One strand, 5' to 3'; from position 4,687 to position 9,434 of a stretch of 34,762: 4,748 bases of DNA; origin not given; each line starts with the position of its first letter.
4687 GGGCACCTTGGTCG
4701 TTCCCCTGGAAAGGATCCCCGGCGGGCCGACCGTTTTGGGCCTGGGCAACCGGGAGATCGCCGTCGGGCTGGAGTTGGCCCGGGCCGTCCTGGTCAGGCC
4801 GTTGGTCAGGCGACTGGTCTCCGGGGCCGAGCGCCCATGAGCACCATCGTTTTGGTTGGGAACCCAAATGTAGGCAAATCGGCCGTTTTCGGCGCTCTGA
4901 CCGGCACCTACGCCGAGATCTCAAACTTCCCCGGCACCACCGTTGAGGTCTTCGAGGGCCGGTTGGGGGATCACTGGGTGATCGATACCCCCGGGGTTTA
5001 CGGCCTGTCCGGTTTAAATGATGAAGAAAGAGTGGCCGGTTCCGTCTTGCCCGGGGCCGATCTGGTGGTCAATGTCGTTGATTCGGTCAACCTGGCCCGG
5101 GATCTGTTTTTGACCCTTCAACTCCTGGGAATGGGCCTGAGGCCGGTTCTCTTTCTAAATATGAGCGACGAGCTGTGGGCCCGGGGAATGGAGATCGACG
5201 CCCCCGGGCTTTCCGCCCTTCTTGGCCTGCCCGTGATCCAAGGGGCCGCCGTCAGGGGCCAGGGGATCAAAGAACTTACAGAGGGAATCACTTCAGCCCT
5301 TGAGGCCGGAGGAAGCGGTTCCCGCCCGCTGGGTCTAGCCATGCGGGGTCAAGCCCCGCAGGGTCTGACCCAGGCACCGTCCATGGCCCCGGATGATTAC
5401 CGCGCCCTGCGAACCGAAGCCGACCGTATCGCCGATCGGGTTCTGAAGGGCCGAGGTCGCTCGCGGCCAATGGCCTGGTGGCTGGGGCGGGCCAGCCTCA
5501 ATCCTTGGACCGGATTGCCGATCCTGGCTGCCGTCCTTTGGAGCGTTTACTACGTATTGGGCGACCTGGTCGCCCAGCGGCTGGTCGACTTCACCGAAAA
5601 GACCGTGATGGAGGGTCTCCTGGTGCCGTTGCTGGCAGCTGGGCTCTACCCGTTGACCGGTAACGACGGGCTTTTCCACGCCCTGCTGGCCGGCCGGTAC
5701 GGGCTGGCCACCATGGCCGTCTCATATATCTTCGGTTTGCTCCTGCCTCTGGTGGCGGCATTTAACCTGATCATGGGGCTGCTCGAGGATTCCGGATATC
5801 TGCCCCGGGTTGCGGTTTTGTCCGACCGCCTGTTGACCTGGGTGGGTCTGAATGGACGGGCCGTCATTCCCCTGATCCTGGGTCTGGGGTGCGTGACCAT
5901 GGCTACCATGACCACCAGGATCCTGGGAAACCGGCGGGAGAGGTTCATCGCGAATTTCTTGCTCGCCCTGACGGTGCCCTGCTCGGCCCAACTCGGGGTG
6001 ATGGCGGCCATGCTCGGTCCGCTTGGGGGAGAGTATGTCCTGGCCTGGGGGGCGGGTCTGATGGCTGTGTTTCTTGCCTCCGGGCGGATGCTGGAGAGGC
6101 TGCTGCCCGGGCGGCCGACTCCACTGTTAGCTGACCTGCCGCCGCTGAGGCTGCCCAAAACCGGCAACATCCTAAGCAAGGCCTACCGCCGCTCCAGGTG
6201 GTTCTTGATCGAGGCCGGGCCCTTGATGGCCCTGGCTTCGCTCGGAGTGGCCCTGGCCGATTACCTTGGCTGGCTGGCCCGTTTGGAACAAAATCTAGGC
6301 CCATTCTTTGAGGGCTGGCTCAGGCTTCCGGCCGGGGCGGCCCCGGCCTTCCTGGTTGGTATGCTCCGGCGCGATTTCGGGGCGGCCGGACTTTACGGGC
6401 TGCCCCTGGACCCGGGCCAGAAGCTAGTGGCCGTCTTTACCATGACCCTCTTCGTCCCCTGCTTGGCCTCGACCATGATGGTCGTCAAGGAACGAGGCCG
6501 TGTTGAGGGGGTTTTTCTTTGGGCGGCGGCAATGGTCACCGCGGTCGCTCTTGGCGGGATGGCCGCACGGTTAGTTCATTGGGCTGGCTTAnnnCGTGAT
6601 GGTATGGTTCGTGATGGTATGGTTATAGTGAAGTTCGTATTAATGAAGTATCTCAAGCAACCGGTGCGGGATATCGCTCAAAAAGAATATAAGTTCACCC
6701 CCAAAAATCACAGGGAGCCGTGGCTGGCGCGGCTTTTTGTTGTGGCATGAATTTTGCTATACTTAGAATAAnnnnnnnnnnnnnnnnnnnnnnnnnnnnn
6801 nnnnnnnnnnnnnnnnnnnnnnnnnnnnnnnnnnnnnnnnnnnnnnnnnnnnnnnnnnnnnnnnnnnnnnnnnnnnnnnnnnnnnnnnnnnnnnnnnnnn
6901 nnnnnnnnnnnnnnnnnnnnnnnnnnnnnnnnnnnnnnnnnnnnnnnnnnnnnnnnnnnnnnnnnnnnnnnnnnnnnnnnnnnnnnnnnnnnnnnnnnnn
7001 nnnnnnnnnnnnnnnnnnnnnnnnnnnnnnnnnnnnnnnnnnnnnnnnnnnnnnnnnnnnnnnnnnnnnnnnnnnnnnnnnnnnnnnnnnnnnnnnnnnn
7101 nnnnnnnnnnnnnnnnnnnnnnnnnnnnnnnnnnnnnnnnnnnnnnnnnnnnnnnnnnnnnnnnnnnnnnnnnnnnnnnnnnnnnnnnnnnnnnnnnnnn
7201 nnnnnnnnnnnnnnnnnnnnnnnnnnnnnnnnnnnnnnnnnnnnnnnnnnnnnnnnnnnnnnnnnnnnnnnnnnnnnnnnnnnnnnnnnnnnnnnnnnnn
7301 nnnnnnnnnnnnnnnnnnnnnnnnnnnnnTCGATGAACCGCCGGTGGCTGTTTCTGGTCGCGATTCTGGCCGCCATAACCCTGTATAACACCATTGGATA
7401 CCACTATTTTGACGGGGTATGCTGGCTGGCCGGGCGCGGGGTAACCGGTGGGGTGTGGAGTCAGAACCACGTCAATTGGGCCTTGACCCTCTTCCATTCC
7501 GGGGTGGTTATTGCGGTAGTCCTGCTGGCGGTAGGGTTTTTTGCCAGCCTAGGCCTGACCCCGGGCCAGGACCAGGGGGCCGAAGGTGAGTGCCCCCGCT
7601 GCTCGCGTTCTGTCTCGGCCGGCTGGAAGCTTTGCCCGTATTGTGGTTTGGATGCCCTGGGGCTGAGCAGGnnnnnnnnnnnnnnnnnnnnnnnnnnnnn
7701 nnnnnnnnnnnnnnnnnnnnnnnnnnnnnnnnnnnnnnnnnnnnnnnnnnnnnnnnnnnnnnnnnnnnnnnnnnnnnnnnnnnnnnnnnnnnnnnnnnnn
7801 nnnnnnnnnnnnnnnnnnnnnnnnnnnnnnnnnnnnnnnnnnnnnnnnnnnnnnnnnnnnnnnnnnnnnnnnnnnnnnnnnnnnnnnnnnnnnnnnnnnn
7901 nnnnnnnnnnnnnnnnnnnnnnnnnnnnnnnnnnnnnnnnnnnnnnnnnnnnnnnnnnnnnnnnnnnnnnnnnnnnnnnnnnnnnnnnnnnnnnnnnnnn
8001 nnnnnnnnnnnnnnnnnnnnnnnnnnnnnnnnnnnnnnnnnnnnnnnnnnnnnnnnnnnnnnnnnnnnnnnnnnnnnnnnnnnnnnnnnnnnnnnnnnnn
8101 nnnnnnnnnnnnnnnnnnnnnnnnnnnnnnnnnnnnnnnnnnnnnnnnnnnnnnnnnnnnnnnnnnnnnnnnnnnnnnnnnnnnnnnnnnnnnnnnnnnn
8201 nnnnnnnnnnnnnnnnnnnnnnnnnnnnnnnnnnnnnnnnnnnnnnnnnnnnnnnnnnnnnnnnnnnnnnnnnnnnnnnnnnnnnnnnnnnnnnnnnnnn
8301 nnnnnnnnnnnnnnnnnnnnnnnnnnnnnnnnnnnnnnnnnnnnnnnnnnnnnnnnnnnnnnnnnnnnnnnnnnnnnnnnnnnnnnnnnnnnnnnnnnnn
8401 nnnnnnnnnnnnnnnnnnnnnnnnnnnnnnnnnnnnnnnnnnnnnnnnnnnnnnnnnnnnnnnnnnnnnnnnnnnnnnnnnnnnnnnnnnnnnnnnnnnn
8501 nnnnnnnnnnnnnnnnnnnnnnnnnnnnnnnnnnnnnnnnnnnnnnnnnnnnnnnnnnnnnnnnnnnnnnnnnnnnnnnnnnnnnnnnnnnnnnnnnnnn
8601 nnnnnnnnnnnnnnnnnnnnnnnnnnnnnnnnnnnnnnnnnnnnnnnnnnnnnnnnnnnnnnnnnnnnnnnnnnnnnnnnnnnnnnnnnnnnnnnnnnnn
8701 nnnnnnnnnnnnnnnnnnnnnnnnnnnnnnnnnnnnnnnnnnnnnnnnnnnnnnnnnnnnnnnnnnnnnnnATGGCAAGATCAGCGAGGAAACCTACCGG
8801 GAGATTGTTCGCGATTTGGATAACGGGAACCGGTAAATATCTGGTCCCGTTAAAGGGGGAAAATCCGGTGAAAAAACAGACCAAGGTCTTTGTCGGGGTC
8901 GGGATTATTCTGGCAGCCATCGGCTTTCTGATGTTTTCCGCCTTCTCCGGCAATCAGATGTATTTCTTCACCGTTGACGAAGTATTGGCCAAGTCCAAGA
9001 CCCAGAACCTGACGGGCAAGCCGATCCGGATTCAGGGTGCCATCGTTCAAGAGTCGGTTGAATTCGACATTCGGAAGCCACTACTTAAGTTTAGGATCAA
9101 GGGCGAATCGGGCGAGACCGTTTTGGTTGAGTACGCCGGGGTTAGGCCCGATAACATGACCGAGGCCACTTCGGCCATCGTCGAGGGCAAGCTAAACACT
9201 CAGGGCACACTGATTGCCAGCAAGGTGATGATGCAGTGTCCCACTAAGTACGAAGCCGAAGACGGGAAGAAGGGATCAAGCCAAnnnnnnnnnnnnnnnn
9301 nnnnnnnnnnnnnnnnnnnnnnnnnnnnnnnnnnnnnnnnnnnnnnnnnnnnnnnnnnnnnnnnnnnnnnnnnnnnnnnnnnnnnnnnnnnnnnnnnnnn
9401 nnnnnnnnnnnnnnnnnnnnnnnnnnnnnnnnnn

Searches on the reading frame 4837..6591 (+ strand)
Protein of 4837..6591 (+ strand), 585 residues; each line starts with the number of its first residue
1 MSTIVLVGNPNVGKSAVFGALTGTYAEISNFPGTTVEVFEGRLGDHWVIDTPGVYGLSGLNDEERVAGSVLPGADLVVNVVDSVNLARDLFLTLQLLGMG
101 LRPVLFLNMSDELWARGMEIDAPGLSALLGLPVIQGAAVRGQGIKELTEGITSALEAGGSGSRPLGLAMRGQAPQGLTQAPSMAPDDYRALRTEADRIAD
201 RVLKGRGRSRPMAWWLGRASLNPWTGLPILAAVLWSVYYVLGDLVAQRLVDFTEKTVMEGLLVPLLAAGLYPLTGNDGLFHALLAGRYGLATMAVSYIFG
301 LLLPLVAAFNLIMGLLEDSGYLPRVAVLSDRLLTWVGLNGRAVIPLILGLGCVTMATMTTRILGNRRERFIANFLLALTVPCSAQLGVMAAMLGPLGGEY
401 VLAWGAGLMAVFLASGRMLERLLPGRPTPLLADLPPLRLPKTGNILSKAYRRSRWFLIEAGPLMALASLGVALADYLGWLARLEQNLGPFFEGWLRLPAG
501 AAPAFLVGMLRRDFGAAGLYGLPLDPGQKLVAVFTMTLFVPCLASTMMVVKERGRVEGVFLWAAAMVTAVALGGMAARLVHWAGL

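Call 6: search_protein_families(library=pfam, proteins=[window:4837-6591:+], max_evalue=0.001)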
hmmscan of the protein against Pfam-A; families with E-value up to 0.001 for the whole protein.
window:4837-6591:+ (585 aa): 4 families
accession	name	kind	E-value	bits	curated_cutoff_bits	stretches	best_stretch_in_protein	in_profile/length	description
PF02421.24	FeoB_N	-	2e-44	151.3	27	1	3-149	2-154/156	Ferrous iron transport protein B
PF07670.19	Gate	-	1.6e-29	102.9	29.6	2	302-395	4-103/104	Nucleoside recognition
PF01926.29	MMR_HSR1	-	3.5e-15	56.5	21.9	1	3-85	1-87/113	50S ribosome-binding GTPase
PF07664.17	FeoB_C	-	1e-08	35.2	26.6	1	402-452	2-54/54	Ferrous iron transport protein B C terminus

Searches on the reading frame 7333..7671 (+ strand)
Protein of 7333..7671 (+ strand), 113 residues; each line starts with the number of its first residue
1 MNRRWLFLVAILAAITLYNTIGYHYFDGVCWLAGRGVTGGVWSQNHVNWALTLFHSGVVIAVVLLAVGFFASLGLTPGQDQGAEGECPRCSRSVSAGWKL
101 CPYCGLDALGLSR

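Call 6: search_protein_families(library=pfam, proteins=[window:7333-7671:+], max_evalue=0.001)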
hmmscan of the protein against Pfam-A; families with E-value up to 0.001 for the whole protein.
window:7333-7671:+ (113 aa): 4 families
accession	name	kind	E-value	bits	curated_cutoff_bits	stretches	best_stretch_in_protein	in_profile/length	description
PF13248.11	Zn_ribbon_3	-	1.2e-05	25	27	1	86-107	4-25/26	zinc-ribbon domain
PF12773.13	DZR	-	3.7e-05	24.2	27.3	1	85-105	25-45/45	Double zinc ribbon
PF10571.15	UPF0547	-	0.00012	22.6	29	1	86-105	2-21/26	Uncharacterised protein family UPF0547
PF13240.11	Zn_Ribbon_1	-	0.00066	19.8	25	1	87-105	2-20/23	zinc-ribbon domain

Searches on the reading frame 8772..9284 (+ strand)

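Call 6: search_protein_families(library=pfam, proteins=[window:8772-9284:+], max_evalue=0.001)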
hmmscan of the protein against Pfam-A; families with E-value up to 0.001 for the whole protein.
window:8772-9284:+ (171 aa): 1 family
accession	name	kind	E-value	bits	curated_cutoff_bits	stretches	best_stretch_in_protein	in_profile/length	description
PF03100.22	CcmE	-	3.1e-21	76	24.6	1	63-162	2-98/99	CcmE domain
